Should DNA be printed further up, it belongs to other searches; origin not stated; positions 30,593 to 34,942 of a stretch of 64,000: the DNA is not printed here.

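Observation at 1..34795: Four-member paralogous family of giant secreted beta-propeller/CxxCH proteins with domain shuffling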

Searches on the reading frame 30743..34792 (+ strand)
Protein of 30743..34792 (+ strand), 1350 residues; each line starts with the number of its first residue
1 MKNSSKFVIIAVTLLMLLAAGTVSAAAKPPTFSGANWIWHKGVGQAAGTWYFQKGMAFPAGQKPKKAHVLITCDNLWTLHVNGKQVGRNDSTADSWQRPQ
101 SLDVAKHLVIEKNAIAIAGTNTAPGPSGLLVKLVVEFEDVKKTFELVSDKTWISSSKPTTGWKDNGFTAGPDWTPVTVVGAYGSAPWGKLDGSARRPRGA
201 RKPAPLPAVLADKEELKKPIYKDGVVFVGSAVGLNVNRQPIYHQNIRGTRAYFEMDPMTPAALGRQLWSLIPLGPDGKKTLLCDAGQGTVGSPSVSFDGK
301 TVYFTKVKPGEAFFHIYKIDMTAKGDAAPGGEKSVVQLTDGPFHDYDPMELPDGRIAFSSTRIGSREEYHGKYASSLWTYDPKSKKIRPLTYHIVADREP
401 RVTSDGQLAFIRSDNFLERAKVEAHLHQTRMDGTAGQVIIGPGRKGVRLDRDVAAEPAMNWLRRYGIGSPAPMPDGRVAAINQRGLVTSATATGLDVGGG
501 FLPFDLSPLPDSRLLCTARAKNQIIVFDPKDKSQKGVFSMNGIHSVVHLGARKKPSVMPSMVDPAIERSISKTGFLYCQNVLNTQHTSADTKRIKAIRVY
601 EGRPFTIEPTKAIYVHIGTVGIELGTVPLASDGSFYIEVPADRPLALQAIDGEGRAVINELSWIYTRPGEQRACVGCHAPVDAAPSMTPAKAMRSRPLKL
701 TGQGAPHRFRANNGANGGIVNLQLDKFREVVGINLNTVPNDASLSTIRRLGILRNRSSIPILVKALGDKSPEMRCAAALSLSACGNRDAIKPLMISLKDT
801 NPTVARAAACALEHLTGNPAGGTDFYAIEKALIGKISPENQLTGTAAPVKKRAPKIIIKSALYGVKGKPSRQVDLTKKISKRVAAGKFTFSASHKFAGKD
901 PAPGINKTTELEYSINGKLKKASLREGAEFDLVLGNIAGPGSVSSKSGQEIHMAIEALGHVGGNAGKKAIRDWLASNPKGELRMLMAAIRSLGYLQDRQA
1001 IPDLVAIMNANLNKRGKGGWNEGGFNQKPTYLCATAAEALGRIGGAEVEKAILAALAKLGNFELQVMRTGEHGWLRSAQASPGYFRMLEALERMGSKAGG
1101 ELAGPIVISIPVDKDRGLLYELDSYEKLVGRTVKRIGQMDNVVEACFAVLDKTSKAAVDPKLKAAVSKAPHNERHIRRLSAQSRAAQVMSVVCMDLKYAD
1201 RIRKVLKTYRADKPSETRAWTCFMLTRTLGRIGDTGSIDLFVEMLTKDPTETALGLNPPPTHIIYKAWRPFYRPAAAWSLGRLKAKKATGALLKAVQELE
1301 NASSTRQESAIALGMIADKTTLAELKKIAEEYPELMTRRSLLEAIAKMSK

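Call 7: search_protein_families(library=pfam, proteins=[window:30743-34792:+], max_evalue=0.1)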
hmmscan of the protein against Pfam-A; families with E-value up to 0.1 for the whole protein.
window:30743-34792:+ (1350 aa): 8 families
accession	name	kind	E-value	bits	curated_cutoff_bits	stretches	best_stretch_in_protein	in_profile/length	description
PF13646.12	HEAT_2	-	4.6e-27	94.6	27.7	3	746-811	20-86/88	HEAT repeats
PF18582.6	HZS_alpha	-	4.2e-17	62.9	26.6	1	623-678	42-97/98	Hydrazine synthase alpha subunit middle domain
PF03130.22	HEAT_PBS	-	1.2e-11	44.3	20.9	1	987-1007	4-24/27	PBS lyase HEAT-like repeat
PF07676.18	PD40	-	1.8e-09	37.8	20.9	1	336-365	2-33/38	WD40-like Beta Propeller Repeat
PF02985.28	HEAT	-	0.00017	22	23.5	1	759-783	2-26/31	HEAT repeat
PF00514.29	Arm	-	0.00028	21.2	20.6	0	789-816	13-40/41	Armadillo/beta-catenin-like repeat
PF13513.12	HEAT_EZ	-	0.0018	19.2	27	0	1272-1316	3-55/55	HEAT-like repeat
PF12717.13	Cnd1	-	0.0033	17.9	26.4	1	761-883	25-145/162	non-SMC mitotic condensation complex subunit 1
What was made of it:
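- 32978..34690 (+): D, HEAT-repeat region that replaces the haem-II domain. Call 7 (PF13646, E 4.6e-27; PF03130; PF13513).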

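Call 8: search_protein_families(library=ncbifam, proteins=[window:30743-34792:+], max_evalue=0.1)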
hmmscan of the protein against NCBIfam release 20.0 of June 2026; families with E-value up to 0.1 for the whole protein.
window:30743-34792:+ (1350 aa): 9 families
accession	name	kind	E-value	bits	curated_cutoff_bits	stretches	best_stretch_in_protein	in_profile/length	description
NF041573.1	rhamnosid_Stmyc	equivalog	5.7e-25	87.3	1720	1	25-193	127-297/1028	alpha-L-rhamnosidase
NF052339.1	hydrazine_alpha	equivalog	2.8e-10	38.7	800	1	630-679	536-585/804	hydrazine synthase subunit alpha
NF058502.1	phyc_lyase_CpcE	equivalog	2.6e-08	33.7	330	0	747-801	63-117/260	C-phycocyanin alpha-cysteine-84 phycocyanobilin lyase subunit CpcE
NF058505.1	phyc_lyase_CpeY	equivalog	3.2e-08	32.6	600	1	746-817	325-399/419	C-phycoerythrin alpha-cysteine-82 phycoerythrobilin lyase CpeY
NF045915.1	PhycobilmeDegNblB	equivalog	3.2e-07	30.1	300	1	743-819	116-192/214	phycobilisome degradation protein NblB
NF058515.1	phyc_lyase_CpcF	equivalog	4.3e-05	23.2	220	1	744-809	17-80/200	C-phycocyanin alpha-cysteine-84 phycocyanobilin lyase subunit CpcF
TIGR02800.1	propeller_TolB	equivalog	0.0049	15.9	343.15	1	287-370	234-307/418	Tol-Pal system beta propeller repeat protein TolB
TIGR02270.1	TIGR02270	subfamily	0.006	15.7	206.8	0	747-809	168-230/410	TIGR02270 family protein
NF010374.0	PRK13800.1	equivalog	0.033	12.4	1196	1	742-819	795-870/898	fumarate reductase/succinate dehydrogenase flavoprotein subunit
